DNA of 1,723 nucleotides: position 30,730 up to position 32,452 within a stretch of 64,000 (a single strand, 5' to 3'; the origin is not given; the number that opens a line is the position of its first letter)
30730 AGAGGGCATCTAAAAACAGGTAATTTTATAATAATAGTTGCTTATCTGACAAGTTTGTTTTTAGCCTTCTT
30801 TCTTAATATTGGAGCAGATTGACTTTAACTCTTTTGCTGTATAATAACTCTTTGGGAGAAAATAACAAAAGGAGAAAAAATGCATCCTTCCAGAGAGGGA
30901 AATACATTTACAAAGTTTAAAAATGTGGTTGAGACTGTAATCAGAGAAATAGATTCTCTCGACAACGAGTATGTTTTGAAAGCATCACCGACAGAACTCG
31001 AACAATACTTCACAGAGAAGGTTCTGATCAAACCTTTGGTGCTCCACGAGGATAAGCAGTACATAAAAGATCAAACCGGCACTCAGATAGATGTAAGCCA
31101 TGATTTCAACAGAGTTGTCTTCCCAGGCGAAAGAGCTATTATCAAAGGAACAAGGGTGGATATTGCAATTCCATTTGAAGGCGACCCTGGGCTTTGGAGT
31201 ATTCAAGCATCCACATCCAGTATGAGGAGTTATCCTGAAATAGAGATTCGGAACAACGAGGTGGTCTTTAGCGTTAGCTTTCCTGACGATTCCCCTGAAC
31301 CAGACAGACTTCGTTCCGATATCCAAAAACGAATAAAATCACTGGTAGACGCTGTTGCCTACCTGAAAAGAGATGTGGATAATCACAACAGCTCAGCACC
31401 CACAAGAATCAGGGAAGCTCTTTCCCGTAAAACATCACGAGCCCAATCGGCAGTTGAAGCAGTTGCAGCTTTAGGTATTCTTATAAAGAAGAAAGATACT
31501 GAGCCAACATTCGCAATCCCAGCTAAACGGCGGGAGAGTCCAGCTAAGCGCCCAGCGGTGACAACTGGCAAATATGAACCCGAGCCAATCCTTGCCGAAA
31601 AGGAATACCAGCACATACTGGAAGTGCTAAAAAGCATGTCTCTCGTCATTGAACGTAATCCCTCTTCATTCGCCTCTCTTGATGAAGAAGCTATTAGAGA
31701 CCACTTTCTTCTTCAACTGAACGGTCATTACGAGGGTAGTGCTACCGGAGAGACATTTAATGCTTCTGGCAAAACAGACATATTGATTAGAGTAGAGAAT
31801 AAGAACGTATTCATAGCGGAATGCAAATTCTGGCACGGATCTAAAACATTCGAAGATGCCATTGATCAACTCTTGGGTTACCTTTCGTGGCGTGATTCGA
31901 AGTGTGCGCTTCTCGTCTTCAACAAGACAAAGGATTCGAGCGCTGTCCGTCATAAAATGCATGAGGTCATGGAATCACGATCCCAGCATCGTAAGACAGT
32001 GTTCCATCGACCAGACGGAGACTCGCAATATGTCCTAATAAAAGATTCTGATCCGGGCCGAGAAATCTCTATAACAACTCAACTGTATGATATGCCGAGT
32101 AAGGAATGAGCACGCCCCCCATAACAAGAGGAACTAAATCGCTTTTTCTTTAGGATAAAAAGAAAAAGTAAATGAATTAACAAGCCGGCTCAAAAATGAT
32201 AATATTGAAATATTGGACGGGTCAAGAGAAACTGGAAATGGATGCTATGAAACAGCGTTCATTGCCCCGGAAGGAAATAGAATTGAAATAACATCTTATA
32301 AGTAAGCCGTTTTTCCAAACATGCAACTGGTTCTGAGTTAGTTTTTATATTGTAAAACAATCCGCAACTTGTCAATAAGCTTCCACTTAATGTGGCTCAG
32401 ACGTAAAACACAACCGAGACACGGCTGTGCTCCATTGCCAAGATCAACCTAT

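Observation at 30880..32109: Isolated, compositionally foreign 409-aa gene with a RecB/Shedu-like PD-(D/E)xK nuclease C-terminus between ugd and eno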

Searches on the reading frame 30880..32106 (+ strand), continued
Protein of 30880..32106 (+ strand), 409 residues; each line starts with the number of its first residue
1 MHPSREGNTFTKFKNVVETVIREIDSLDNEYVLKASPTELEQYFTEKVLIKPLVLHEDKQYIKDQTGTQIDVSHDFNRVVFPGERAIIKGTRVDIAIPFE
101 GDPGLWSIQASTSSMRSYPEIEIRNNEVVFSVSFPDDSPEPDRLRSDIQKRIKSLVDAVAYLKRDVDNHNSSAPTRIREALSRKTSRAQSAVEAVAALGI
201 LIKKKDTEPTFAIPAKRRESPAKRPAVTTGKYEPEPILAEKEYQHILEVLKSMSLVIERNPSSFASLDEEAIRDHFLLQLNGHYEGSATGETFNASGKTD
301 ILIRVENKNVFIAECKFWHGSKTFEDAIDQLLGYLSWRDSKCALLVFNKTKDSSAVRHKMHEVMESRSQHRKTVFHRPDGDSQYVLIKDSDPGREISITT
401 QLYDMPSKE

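Call 89: search_protein_families(library=pfam, alignment_id=A6, max_evalue=1)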
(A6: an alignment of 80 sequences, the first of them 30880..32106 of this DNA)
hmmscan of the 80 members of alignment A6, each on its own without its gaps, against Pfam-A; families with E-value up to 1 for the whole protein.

A. member 1, window:30880-32106:+ (409 aa): 0 families

B. families by the number of members that match (of 80 scanned): 89 families (the first 25 are shown)
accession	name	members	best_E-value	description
PF04313.20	HSDR_N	11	0.00032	Type I restriction enzyme R protein N terminus (HSDR_N)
PF18154.6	pPIWI_RE_REase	5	0.0086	REase associating with pPIWI_RE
PF24627.1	PUMA_CC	3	0.019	PUMA coiled-coil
PF03008.20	DUF234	3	0.028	Archaea bacterial proteins of unknown function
PF07304.16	SRA1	2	0.0004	Steroid receptor RNA activator (SRA1)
PF19400.4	DUF5975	2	0.00056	Family of unknown function (DUF5975)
PF01442.23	Apolipoprotein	2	0.023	Apolipoprotein A1/A4/E domain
PF09624.15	DUF2393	2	0.063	Protein of unknown function (DUF2393)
PF22638.1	FlgK_D1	1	0.00053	Flagellar hook-associated protein FlgK helical domain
PF19498.4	DUF6033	1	0.0013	Protein of unknown function (DUF6033)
PF25087.1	GMPPB_C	1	0.0036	GMPPB C-terminal domain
PF07131.17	DUF1382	1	0.0042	Protein of unknown function (DUF1382)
PF05622.17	HOOK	1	0.0066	HOOK protein coiled-coil region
PF24862.1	SUS_EPBD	1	0.011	Sucrose synthase EPBD domain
PF22139.1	XPD_arch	1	0.011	DNA repair helicase XPD, arch domain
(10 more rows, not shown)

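Call 90: find_encoding_contigs(protein=P0002, flank=5000, max_places=3)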
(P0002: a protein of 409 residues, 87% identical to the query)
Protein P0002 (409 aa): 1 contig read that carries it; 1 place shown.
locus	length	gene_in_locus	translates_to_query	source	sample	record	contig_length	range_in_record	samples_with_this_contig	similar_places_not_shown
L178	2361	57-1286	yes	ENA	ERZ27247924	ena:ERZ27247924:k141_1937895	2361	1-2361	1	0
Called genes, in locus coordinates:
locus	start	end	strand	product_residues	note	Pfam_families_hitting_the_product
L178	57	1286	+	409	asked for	-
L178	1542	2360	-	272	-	?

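Call 91: find_encoding_contigs(protein=P0003, flank=5000, max_places=3)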
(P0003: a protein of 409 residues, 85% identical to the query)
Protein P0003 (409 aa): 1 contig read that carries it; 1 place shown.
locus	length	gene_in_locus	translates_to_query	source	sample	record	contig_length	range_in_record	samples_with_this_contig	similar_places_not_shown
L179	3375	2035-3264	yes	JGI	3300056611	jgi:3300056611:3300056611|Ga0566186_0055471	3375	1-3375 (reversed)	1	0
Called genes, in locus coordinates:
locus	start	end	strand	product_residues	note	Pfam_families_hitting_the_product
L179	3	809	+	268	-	?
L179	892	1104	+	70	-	-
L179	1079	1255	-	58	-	-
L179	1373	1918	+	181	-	-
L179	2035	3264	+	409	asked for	-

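Call 98: search_protein_families(library=padloc, proteins=[L171:4673-8269:+, L171:15450-16517:+, L171:18454-21225:+, L174:5256-5960:+, L174:9422-13228:+, L008:11788-13362:+, L172:7808-9184:+, L177:496-1527:+, L179:3-809:+, L006:18778-19671:-], max_evalue=0.00001)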
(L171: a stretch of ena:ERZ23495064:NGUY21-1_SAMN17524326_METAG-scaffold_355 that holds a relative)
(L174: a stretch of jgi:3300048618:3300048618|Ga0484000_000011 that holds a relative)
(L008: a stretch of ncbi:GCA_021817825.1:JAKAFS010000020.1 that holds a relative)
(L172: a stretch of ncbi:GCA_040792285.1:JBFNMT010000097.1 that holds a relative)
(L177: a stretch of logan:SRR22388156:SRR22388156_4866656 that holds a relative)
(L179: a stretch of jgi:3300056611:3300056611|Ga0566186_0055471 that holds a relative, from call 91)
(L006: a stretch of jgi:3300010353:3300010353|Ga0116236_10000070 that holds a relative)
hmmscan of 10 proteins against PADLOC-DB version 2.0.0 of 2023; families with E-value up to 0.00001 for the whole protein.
L171:4673-8269:+ (1198 aa): 49 families (the best 25 are shown)
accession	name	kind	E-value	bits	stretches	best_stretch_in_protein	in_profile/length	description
PDLC00659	HmaA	-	9.4e-162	538.4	1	88-1158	70-1132/1176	SNF2 helicase / DEAD-box helicase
PDLC02620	DrmD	-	1.8e-95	318.8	1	121-714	98-652/1060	DrmD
PDLC02500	BrxHI|BrxHII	-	2.4e-94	315.6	1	98-719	66-659/933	BrxHI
PDLC02621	DrmD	-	1.2e-92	309.7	1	138-768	136-743/1040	DrmD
PDLC02504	BrxHI|BrxHII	-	2e-75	252.5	1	99-732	86-673/971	BrxHII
PDLC02572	DrmA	-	3.4e-66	221.9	1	136-765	131-737/1043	DrmA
PDLC02632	DrmD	-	8.1e-60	201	1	135-651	135-638/662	DrmD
PDLC02623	DrmD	-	8.3e-54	180.7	2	363-710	400-699/1040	DrmD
PDLC02633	DrmD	-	5.6e-53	178.1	1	135-651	137-642/839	DrmD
PDLC02619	DrmD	-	2.2e-49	166.4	2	594-721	490-619/872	DrmD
PDLC02634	DrmD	-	6.8e-48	161.1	1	120-675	89-620/900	DrmD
PDLC02624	DrmD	-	1.8e-41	140.4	1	162-676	3-511/652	DrmD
PDLC02840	DpdE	-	4.3e-33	112.7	2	490-656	513-672/1091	DpdE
PDLC02843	DpdE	-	2.3e-29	99.9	2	510-640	540-671/1091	DpdE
PDLC02193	PLD_Helicase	-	1.8e-28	97.2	1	500-675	648-835/905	-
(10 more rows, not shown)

L171:15450-16517:+ (355 aa): 12 families
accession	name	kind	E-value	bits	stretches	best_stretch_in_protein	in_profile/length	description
PDLC03877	NsnA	-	2e-64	216.2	1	28-353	42-379/385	-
PDLC04027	PD-T4-2_A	-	2.1e-54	182.9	1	48-353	49-361/363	-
PDLC03418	REase_II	-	8.5e-13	46.1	1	53-211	35-181/372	Type II restriction enzyme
PDLC04151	HEC-05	-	2.8e-10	37.6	1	32-87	21-76/600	-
PDLC04154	HEC-06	-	2.2e-09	34.5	0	50-104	23-83/569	-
PDLC04150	HEC-05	-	1.7e-08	31.8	1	37-93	8-64/583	-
PDLC02687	Orf5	-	2.5e-08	31.2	0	52-104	19-77/543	Orf5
PDLC02693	Orf5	-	2.1e-07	28.3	0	48-110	6-80/543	Orf5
PDLC04157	HEC-06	-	2.9e-07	27.5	0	47-110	19-89/558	-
PDLC02695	Orf5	-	3.7e-07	26.9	0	49-72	18-41/601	Orf5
PDLC04155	HEC-06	-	4e-07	26.9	0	48-106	18-83/562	-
PDLC02792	SspE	-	3.6e-06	23.6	0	50-78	23-51/771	SspE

L171:18454-21225:+ (924 aa): 9 families
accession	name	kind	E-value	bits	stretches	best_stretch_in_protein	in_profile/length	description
PDLC00661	HmaB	-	5.1e-123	409.9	2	429-906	325-809/973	DNA-adenine methylase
PDLC00660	HmaB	-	1.3e-116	388.7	2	429-903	326-806/967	DNA-adenine methylase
PDLC03233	MTase_II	-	8.6e-48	161.4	2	471-837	299-656/731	Type II methyltransferase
PDLC02189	DUF1156_MTase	-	1.3e-35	120.9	2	491-850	400-704/944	-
PDLC03352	MTase_II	-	3.8e-34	115.7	2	473-881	356-799/1023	Type II methyltransferase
PDLC03314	MTase_II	-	5.7e-20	69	2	117-163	154-200/944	Type II methyltransferase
PDLC04134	mad2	-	3.5e-10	37.3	0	117-160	281-325/492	mads_2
PDLC02541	PglX|PglXI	-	2.1e-08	30.7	0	740-793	538-591/919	PglXI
PDLC03319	MTase_II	-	1.6e-06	25.2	0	119-169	16-66/503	Type II methyltransferase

L174:5256-5960:+ (234 aa): 0 families

L174:9422-13228:+ (1269 aa): 24 families
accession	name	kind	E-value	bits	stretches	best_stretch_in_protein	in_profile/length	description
PDLC00013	DruE1|DruE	-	3.6e-145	483.9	3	900-1260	961-1333/1776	SNF2 family N-terminal domain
PDLC00037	DruE3|DruE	-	6.7e-133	443.2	2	6-691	9-680/2055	SNF2 family N-terminal domain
PDLC00014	DruE2|DruE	-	4.5e-116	387.1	4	212-695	300-850/1928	SNF2 family N-terminal domain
PDLC00015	DruE2|DruE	-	3.1e-113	377.9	4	137-484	178-541/1887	SNF2 family N-terminal domain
PDLC00035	DruE3|DruE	-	3.6e-111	370.9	2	80-690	97-679/1460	SNF2 family N-terminal domain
PDLC00051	DruE4|DruE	-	1.6e-103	345.5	3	137-479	171-512/1829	SNF2 family N-terminal domain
PDLC00036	DruE3|DruE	-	2.3e-92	308.1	2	83-338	90-315/2023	SNF2 family N-terminal domain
PDLC03960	SngC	-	3.9e-27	93.3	1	86-315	25-198/720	-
PDLC02896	DpdJ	-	9.2e-26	87.8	2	77-191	151-276/1487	DpdJ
PDLC02503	BrxHI|BrxHII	-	8.7e-25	85.1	2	981-1045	280-344/698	BrxHI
PDLC02570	DrmA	-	2.7e-19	67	1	973-1086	556-668/851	DrmA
PDLC02501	BrxHI|BrxHII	-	1.5e-17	61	2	83-160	21-95/925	BrxHI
PDLC02569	DrmA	-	6.3e-16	55.3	1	989-1065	818-894/1095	DrmA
PDLC02893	DpdJ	-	1.8e-11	40.7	0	195-290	313-410/876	DpdJ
PDLC02898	DpdJ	-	2.4e-10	37.9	0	223-310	343-425/506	DpdJ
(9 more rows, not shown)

L008:11788-13362:+ (524 aa): 3 families
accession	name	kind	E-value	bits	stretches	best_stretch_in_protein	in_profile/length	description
PDLC02394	pAgo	-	7.5e-19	65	1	194-430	188-435/1121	-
PDLC02402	Aga_SIR2-PNTD1-PNTD2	-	5.9e-15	52.4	1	206-412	337-544/876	Class I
PDLC02418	Aga_SIR2-Kinase-PNTD1-PNTD2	-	4.6e-09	33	1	316-409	317-418/756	Class I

L172:7808-9184:+ (458 aa): 3 families
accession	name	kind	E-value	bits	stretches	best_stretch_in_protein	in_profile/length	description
PDLC02394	pAgo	-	3.3e-21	72.8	1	34-419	56-464/1121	-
PDLC02402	Aga_SIR2-PNTD1-PNTD2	-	7.6e-10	35.5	1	197-327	368-488/876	Class I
PDLC02418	Aga_SIR2-Kinase-PNTD1-PNTD2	-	3.3e-07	26.9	1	199-327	228-366/756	Class I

L177:496-1527:+ (343 aa): 0 families

L179:3-809:+ (268 aa): 4 families
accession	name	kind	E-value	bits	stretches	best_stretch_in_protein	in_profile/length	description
PDLC05008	PDC-S36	-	9e-25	85.9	1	131-237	149-255/280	-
PDLC04021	PD-T4-1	-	2.9e-15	54.1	1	132-230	242-343/383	-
PDLC03964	TmtA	-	4.9e-08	29.5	1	129-249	1398-1520/1538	-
PDLC04022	PD-T4-1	-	9.8e-07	26.3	1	134-218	77-161/216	-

L006:18778-19671:- (297 aa): 21 families
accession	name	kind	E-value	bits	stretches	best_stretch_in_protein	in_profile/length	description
PDLC02304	AbiEii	-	6.1e-34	116.1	1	24-289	9-254/260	AbiEii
PDLC02292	AbiEii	-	1.7e-29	101.5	1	10-266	2-249/283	AbiEii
PDLC02321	AbiEii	-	3.2e-26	90.7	1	21-229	6-224/296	AbiEii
PDLC02297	AbiEii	-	9.8e-26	88.8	1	21-208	7-196/307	AbiEii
PDLC02317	AbiEii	-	3e-25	87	1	19-239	4-223/396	AbiEii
PDLC02289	AbiEii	-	1.3e-24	85.2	1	11-216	7-212/309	AbiEii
PDLC02323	AbiEii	-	4.7e-21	73.5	1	28-240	11-200/248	AbiEii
PDLC02302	AbiEii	-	6e-21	73.1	1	23-205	13-196/313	AbiEii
PDLC02294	AbiEii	-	4.4e-15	54.2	1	34-287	20-253/260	AbiEii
PDLC02316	AbiEii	-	2.7e-14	51.3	1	10-112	2-104/314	AbiEii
PDLC02322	AbiEii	-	3.5e-13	47.7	1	13-122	7-115/324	AbiEii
PDLC02293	AbiEii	-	3.7e-13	47.6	1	44-260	28-228/270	AbiEii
PDLC02303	AbiEii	-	1e-12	46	1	26-223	10-185/249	AbiEii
PDLC02305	AbiEii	-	1.9e-12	45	1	23-276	9-244/306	AbiEii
PDLC02318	AbiEii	-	5.8e-12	43.6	1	42-219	26-184/280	AbiEii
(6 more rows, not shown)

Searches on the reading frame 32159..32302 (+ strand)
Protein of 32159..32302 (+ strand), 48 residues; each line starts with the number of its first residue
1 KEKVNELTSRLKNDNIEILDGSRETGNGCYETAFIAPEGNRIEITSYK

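Call 65: search_protein_families(library=pfam, proteins=[window:32159-32302:+], max_evalue=10)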
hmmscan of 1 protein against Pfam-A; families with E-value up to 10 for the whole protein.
seq(48 aa): 1 family
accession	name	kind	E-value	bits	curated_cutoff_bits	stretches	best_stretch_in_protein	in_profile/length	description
PF00903.31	Glyoxalase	-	0.0095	16.8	20.6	1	2-44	79-121/121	Glyoxalase/Bleomycin resistance protein/Dioxygenase superfamily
